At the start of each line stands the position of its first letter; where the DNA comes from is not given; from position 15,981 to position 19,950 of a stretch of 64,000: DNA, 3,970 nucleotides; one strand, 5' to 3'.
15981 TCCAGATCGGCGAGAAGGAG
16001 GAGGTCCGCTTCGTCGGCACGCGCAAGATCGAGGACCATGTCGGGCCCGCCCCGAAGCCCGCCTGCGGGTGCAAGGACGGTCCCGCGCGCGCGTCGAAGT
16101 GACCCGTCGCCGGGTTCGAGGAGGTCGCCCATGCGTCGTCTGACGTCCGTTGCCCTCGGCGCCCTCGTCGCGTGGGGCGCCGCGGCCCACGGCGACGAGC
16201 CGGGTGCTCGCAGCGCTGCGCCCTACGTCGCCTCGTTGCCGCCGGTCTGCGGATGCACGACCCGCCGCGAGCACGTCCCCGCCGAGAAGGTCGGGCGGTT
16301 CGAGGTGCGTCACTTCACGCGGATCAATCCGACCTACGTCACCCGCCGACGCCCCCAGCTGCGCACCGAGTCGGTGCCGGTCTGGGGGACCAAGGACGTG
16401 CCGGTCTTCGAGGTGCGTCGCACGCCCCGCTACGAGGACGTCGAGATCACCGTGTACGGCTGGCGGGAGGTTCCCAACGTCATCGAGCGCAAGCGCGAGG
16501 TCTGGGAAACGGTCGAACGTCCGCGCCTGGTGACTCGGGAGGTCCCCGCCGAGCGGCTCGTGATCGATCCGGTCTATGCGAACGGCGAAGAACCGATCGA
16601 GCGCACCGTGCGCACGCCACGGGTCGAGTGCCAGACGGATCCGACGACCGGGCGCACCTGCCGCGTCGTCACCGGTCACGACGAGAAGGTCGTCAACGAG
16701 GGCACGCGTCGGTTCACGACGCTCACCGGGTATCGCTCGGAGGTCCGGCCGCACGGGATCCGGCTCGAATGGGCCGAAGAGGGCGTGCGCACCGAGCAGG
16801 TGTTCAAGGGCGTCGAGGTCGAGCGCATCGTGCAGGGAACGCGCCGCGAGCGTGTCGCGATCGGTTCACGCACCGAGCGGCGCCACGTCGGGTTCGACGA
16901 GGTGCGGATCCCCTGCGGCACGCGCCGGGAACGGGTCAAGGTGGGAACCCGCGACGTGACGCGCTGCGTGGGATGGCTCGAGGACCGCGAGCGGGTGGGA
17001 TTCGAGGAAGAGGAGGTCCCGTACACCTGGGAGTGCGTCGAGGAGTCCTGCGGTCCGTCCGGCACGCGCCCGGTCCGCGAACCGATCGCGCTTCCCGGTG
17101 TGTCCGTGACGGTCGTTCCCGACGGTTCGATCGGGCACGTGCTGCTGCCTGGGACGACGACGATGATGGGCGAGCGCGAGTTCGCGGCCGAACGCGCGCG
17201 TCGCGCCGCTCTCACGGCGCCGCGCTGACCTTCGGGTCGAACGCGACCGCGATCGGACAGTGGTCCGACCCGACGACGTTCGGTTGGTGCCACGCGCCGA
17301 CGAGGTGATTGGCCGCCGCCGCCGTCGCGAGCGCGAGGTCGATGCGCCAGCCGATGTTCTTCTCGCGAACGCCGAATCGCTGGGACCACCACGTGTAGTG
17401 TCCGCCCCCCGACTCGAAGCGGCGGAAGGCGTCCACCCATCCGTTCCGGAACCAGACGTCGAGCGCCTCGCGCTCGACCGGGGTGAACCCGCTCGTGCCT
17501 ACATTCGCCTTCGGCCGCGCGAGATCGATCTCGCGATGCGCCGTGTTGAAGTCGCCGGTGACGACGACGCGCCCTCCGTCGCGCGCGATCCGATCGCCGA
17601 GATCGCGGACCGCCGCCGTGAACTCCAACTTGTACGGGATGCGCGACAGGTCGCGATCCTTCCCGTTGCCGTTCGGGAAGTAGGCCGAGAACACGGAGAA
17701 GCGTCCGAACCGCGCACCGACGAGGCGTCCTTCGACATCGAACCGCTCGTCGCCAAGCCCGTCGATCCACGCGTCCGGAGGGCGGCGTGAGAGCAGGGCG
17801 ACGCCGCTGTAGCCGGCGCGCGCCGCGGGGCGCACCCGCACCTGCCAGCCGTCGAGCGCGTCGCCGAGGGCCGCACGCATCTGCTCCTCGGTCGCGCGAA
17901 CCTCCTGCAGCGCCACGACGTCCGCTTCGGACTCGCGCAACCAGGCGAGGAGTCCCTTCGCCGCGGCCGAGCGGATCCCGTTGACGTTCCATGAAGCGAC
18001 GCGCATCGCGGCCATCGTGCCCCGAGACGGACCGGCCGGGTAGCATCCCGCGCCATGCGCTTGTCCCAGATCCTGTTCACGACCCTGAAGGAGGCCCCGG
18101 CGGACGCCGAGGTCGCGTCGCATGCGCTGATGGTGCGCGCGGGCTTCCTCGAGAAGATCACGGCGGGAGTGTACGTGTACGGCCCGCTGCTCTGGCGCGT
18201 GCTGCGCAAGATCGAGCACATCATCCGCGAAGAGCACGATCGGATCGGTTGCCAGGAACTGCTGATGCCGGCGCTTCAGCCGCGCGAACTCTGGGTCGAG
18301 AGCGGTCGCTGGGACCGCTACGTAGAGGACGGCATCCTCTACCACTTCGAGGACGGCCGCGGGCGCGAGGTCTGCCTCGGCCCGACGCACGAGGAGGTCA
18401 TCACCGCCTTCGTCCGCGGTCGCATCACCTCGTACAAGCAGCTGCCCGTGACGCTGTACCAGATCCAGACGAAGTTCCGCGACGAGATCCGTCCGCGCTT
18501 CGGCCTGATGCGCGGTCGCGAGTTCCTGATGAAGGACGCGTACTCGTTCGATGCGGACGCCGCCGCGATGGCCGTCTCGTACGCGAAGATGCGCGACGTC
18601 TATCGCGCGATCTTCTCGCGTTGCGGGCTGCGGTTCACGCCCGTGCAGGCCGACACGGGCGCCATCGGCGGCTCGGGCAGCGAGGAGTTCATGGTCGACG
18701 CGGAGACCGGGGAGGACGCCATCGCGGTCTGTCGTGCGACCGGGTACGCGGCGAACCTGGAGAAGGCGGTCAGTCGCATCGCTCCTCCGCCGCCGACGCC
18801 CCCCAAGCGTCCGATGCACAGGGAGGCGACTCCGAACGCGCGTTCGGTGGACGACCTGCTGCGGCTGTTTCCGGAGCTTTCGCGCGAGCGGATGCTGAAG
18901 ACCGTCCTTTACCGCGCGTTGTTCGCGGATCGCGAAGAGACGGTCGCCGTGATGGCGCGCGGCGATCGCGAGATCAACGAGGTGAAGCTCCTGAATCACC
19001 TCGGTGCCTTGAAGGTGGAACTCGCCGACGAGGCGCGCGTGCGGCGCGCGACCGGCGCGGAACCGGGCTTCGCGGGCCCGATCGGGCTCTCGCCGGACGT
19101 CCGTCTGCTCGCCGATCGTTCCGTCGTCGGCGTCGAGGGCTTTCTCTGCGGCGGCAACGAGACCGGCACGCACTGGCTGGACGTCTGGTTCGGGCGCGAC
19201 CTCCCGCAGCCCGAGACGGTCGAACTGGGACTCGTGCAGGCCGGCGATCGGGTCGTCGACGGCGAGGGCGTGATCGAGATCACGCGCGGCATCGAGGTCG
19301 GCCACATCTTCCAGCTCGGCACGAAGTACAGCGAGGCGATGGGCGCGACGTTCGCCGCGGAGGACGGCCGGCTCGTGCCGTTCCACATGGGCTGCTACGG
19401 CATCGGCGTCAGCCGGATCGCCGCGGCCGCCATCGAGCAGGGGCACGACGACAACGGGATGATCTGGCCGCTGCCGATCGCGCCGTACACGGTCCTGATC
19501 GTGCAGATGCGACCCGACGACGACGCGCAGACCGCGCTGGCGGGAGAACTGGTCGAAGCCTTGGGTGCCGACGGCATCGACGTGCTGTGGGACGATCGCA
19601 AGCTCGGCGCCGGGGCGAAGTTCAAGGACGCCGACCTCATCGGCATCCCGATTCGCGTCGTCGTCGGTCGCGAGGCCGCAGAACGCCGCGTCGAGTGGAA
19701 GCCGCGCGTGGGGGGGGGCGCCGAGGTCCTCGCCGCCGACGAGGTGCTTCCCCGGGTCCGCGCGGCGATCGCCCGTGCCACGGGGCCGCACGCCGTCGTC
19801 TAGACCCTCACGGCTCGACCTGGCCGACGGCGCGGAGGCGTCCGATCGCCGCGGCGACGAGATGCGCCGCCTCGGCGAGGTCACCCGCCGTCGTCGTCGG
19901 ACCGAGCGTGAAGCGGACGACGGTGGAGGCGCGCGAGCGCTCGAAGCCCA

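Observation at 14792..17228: Tandem paralogous secreted proteins built from short charged repeats with conserved Cys pairs, no recognisable domain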

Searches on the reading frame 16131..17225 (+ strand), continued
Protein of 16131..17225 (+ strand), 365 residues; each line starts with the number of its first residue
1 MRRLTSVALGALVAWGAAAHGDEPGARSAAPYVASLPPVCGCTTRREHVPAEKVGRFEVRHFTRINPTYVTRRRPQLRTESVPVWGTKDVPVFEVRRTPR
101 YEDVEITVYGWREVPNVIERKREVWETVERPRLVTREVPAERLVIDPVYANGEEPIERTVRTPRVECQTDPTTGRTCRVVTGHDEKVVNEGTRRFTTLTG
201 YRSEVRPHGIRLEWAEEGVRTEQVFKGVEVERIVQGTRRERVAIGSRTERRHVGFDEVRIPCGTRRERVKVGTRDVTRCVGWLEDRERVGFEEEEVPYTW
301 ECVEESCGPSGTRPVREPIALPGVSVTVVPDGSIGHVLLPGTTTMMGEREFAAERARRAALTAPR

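Call 43: search_protein_representatives(alignment_id=A3)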
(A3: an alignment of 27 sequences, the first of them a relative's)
Query: 27 sequences, 272 profile positions. Proteins with E-value up to 0.001 (for the whole library): 330; up to 1e-10: 138; up to 1e-30: 63. The best 150 are listed.
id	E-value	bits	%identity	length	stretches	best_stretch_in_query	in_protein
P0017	1.9e-109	381.2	-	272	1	6-265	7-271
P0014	1.1e-94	332.8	-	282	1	7-266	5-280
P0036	1.6e-93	329.0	-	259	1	3-263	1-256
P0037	5.9e-93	327.1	-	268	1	15-265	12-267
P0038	1.8e-89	315.7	-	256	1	11-261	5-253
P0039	2.4e-88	312.0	-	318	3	75-197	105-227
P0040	2.3e-87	308.8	-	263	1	7-265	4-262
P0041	3.4e-87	308.2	-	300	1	8-265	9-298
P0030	1.6e-86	306.0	-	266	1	8-265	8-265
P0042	3.5e-85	301.6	-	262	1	11-262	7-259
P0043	1.6e-83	296.2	-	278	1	19-265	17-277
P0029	1.1e-80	286.9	-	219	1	3-227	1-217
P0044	5.7e-80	284.5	-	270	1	5-264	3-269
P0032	1.3e-79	283.4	-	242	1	44-271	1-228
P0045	2.7e-79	282.3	-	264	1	10-265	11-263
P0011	1.2e-65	237.5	-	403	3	148-271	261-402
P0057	1.1e-60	221.3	-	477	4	148-267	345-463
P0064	5.3e-50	186.3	-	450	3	145-263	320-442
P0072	4.4e-44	166.8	-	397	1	3-266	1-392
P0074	1.3e-41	158.7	-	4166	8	67-124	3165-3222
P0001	2.3e-37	144.8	-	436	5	9-117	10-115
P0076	3.0e-37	144.4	-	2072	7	67-129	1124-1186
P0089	1.3e-30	122.7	-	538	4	59-125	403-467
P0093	1.4e-26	109.4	-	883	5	140-212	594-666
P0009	1.0e-23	100.1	-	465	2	58-122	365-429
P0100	4.8e-23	97.8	-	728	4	61-126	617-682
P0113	5.7e-20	87.8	-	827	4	68-127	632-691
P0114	5.8e-20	87.7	-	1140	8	60-128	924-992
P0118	1.2e-18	83.4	-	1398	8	58-126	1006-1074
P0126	3.4e-17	78.6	-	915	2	53-126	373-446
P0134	8.3e-15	70.8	-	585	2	54-128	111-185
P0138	5.3e-14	68.2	-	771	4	58-130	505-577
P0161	1.0e-10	57.4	-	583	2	45-232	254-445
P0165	5.7e-10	55.0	-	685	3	14-102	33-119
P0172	2.1e-09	53.1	-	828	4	57-129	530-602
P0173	2.2e-09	53.1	-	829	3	59-128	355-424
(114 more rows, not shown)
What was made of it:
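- On New family defined here (octad/nonad giant-hairpin proteins; alignment A3): Gene 1 (P0001) scores E 2.3e-37 in the exhaustive search (call 43).
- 330 hits among 1.84 billion representatives, 63 of them at E<=1e-30 (call 43). There are hundreds of homologues (call 43).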

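Call 44: search_protein_families(library=pfam, proteins=[P0074, P0076, P0118, P0114, P0093], max_evalue=0.001)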
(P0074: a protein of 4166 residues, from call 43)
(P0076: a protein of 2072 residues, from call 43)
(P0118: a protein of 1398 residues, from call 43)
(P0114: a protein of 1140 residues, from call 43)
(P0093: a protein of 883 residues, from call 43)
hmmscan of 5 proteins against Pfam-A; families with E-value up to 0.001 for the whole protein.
P0074 (4166 aa): 2 families
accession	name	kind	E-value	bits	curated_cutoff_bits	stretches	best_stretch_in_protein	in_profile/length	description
PF13385.13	Laminin_G_3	-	3.3e-21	76.4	27.6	2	2751-2863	49-150/151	Concanavalin A-like lectin/glucanases superfamily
PF13884.11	Peptidase_S74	-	2.7e-14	53.6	22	1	4060-4116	1-57/58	Chaperone of endosialidase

P0076 (2072 aa): 3 families
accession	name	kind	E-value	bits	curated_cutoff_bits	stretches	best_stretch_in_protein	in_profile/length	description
PF13385.13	Laminin_G_3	-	2.4e-14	54.2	27.6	1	606-775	4-150/151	Concanavalin A-like lectin/glucanases superfamily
PF13884.11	Peptidase_S74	-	1.6e-13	51.2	22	1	1969-2025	1-57/58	Chaperone of endosialidase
PF02389.20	Cornifin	-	1.5e-05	25.7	34.8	0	1087-1199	18-130/135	Cornifin (SPRR) family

P0118 (1398 aa): 0 families

P0114 (1140 aa): 2 families
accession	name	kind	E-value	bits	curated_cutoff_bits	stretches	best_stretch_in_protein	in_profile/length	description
PF04230.19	PS_pyruv_trans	-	1.2e-17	65.2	25.3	1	386-634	1-279/280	Polysaccharide pyruvyl transferase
PF22178.3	Gp5_trimer_C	-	9.3e-09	35.9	30.9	0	912-971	37-96/112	Bacteriophage T4 gp5 C-terminal trimerisation domain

P0093 (883 aa): 1 family
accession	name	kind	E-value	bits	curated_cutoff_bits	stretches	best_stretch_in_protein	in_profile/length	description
PF21009.2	SBSN_GxHH_rpt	-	9.6e-07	28.7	31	1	562-781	160-379/384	Suprabasin, GxHH repeat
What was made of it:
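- On T4 gp5-type triple beta-helix (Gp5_trimer_C): Only the unrelated protein P0114 reaches the cut-off (call 44).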

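Call 45: search_protein_families(library=pfam, proteins=[P0100, P0113, P0126, P0138, P0172, P0173, P0165, P0134, P0089, P0161], max_evalue=0.001)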
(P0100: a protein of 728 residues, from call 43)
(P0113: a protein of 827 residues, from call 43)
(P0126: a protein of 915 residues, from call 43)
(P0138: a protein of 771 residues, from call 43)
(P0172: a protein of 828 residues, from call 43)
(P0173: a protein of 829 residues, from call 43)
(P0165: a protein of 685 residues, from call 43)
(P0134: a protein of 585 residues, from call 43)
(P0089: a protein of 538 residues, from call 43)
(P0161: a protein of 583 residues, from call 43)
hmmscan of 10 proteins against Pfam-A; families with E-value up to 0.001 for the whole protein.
P0100 (728 aa): 1 family
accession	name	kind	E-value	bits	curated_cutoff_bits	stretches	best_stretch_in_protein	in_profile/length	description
PF09479.16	Flg_new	-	1.2e-07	32.2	27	1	230-284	5-55/65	Listeria-Bacteroides repeat domain (List_Bact_rpt)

P0113 (827 aa): 1 family
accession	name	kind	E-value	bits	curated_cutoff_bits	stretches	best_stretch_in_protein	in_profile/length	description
PF16535.10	T3SSipB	-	0.0002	22.2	31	1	693-740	49-96/155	Type III cell invasion protein SipB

P0126 (915 aa): 1 family
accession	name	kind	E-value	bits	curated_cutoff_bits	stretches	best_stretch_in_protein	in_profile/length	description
PF15440.11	THRAP3_BCLAF1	-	3.4e-35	122.7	27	1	657-826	408-579/647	THRAP3/BCLAF1 family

P0138 (771 aa): 0 families

P0172 (828 aa): 1 family
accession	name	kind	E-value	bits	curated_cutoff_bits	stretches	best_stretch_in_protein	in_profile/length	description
PF02469.27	Fasciclin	-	1.5e-68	229.1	22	2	321-441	1-123/123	Fasciclin domain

P0173 (829 aa): 4 families
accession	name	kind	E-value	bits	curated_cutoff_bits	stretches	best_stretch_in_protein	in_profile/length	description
PF13676.11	TIR_2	-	2.4e-46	157.6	28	2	7-130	1-122/122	TIR domain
PF01582.25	TIR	-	1.5e-13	51.3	21.3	1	156-237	2-77/179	TIR domain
PF02389.20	Cornifin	-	1.7e-05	25.5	34.8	1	428-551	4-127/135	Cornifin (SPRR) family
PF13271.11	DUF4062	-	2e-05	25.1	24.7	0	557-629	2-78/82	Domain of unknown function (DUF4062)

P0165 (685 aa): 0 families

P0134 (585 aa): 3 families
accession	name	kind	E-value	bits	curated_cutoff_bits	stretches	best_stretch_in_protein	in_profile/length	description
PF00092.34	VWA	-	1.9e-14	54.7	23.8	1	192-376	1-162/174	von Willebrand factor type A domain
PF13519.12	VWA_2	-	7.1e-07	30.3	27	1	193-305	1-107/107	von Willebrand factor type A domain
PF13768.12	VWA_3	-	1.3e-06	29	27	1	192-374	2-155/155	von Willebrand factor type A domain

P0089 (538 aa): 1 family
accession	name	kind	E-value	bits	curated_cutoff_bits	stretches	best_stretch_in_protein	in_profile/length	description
PF02389.20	Cornifin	-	0.00063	20.4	34.8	1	423-490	51-118/135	Cornifin (SPRR) family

P0161 (583 aa): 0 families

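Call 51: find_related_loci(query=A4, collection=genome_contigs, flank=6000)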
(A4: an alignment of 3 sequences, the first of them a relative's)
Query A4 (365 aa) in genome_contigs; peptide patterns used: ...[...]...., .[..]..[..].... (x = any residue, [..] = any of these).
102 stretches matched a pattern; 2 encode a relative of the query (tblastn E <= 1e-3); 2 distinct loci.
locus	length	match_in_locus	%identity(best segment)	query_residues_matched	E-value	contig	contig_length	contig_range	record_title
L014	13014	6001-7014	67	28-365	5e-146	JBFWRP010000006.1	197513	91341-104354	MAG: Planctomycetota bacterium isolate CA_2019_TPBF_209 NODE_671_length_197513_cov_8.826928_TPBF, whole genome shotgun s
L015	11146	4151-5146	67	32-363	2e-143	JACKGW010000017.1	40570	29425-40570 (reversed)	MAG: Planctomycetota bacterium isolate HK-STAS-PLAN-1 HK-STAS-PLAN-1_17, whole genome shotgun sequence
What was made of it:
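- Tried and rejected: A narrower alignment found only two species representatives (call 51).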

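Call 75: fold_search(model_id=the predicted structure, library=viral)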
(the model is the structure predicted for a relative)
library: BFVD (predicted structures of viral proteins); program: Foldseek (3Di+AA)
matches with E <= 10: 85; with E <= 0.001: 0
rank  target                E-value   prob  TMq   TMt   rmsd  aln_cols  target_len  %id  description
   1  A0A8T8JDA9            4.6e-03  0.18  0.07  0.07  62.4       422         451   15  (no name in the UniProt tables at hand)
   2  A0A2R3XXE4            1.5e-02  0.12  0.07  0.07  44.9       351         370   16  Uncharacterized protein [Human betaherpesvirus 6]
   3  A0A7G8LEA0            2.0e-02  0.06  0.07  0.05  85.5       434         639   14  (no name in the UniProt tables at hand)
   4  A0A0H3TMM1            2.9e-02  0.21  0.08  0.06  53.2       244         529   14  (no name in the UniProt tables at hand)
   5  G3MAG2                5.6e-02  0.08  0.06  0.06  39.5       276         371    9  Gp421 [Bacillus phage G]
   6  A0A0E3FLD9            1.9e-01  0.04  0.06  0.02  43.3       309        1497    9  Virion structural protein [Synechococcus phage ACG-2014e]
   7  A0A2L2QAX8            2.5e-01  0.08  0.08  0.10  68.0       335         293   15  Uncharacterized protein [Human betaherpesvirus 6A]
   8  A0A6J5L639            3.0e-01  0.03  0.08  0.05  70.6       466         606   14  PA14 domain containing protein (Fragment) [uncultured Caudovirales phage]
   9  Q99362                3.2e-01  0.06  0.08  0.07  38.9       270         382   12  Protein 37 (Fragment) [Enterobacteria phage T4]
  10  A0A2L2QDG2            4.1e-01  0.04  0.07  0.09  41.3       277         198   14  Uncharacterized protein [Human herpesvirus 6B]
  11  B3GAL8                5.1e-01  0.02  0.06  0.03  42.5       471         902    8  AMDV3_2 [uncultured virus]
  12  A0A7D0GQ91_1          5.4e-01  0.03  0.06  0.04  60.7       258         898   14  (no name in the UniProt tables at hand)
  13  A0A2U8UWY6            8.9e-01  0.08  0.06  0.03  21.9       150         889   14  L-shaped tail fiber assembly protein [Escherichia phage Gostya9]
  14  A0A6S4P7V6            9.4e-01  0.06  0.08  0.16  32.5       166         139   10  Uncharacterized protein [uncultured phage_MedDCM-OCT-S37-C6]
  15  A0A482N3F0            9.4e-01  0.05  0.09  0.07  29.0       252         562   12  (no name in the UniProt tables at hand)
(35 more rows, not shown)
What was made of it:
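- Tried and rejected: Foldseek against BFVD: best E 4.6e-3, TM 0.07 (call 75).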

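Call 80: search_protein_families(library=phrogs, proteins=[P0010], max_evalue=0.01)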
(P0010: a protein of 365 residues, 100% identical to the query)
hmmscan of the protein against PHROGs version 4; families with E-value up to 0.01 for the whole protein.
P0010 (365 aa): 0 families

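Call 81: search_protein_families(library=pfam, proteins=[P0017, P0057, P0064, P0072], max_evalue=0.1)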
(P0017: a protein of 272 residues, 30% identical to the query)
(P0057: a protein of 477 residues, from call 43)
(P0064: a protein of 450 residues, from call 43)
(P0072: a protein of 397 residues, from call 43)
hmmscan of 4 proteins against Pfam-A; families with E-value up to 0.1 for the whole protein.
P0017 (272 aa): 0 families

P0057 (477 aa): 0 families

P0064 (450 aa): 0 families

P0072 (397 aa): 0 families

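Call 89: find_related_loci(query=P0017, collection=viral_contigs, flank=3000)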
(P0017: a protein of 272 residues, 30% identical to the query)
Query P0017 (272 aa) in viral_contigs; peptide patterns used: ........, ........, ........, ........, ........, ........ (x = any residue, [..] = any of these).
10 stretches matched a pattern, but none encodes a relative of the query by tblastn (E <= 1e-3).

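Call 90: find_related_loci(query=A4, collection=viral_contigs, flank=3000)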
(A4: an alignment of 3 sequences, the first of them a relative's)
Query A4 (365 aa) in viral_contigs; peptide patterns used: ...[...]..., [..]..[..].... (x = any residue, [..] = any of these).
83 stretches matched a pattern, but none encodes a relative of the query by tblastn (E <= 1e-3).
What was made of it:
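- Closest known: C-terminal triple-stranded beta-helix of phage T4 gp5. Different: No viral relatives were found (calls 89, 90).
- No relatives turned up in viral contigs (calls 89, 90).
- Tried and rejected: IMG/VR scans: no viral relatives (calls 89, 90).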

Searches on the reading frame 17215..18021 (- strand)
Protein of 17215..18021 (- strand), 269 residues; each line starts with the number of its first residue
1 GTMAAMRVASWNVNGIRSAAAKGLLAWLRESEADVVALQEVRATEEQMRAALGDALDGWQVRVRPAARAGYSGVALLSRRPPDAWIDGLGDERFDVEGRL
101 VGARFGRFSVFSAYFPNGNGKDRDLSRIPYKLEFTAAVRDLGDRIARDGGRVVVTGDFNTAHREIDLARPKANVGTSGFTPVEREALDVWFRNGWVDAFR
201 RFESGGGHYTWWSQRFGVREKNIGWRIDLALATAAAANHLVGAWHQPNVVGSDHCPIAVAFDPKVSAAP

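Call 79: search_protein_families(library=pfam, proteins=[window:17215-18021:-], max_evalue=0.00001)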
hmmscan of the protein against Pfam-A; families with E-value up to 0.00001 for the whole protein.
window:17215-18021:- (269 aa): 1 family
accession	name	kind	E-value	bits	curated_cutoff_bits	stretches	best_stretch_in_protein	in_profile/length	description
PF03372.29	Exo_endo_phos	-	1.8e-35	123.1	24.5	1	9-254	1-225/225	Endonuclease/Exonuclease/phosphatase family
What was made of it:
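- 17212..18021 (-): xth (Exo_endo_phos), convergent, overlapping the end of gene 2 by 17 nt. It is a neighbour, not part of the feature. Pfam E 1.8e-35 (call 79).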

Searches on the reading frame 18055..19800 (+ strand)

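Call 79: search_protein_families(library=pfam, proteins=[window:18055-19800:+], max_evalue=0.00001)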
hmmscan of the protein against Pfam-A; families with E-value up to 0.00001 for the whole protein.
window:18055-19800:+ (582 aa): 3 families
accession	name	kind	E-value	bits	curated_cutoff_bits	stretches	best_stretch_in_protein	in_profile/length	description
PF00587.30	tRNA-synt_2b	-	1.5e-30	107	29.3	1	96-462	1-178/179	tRNA synthetase class II core domain (G, H, P, S and T)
PF04073.20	tRNA_edit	-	3e-21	76.2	25.5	1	259-373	1-112/123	Aminoacyl-tRNA editing domain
PF03129.25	HGTP_anticodon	-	5.1e-12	46.2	21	1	480-569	2-92/94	Anticodon binding domain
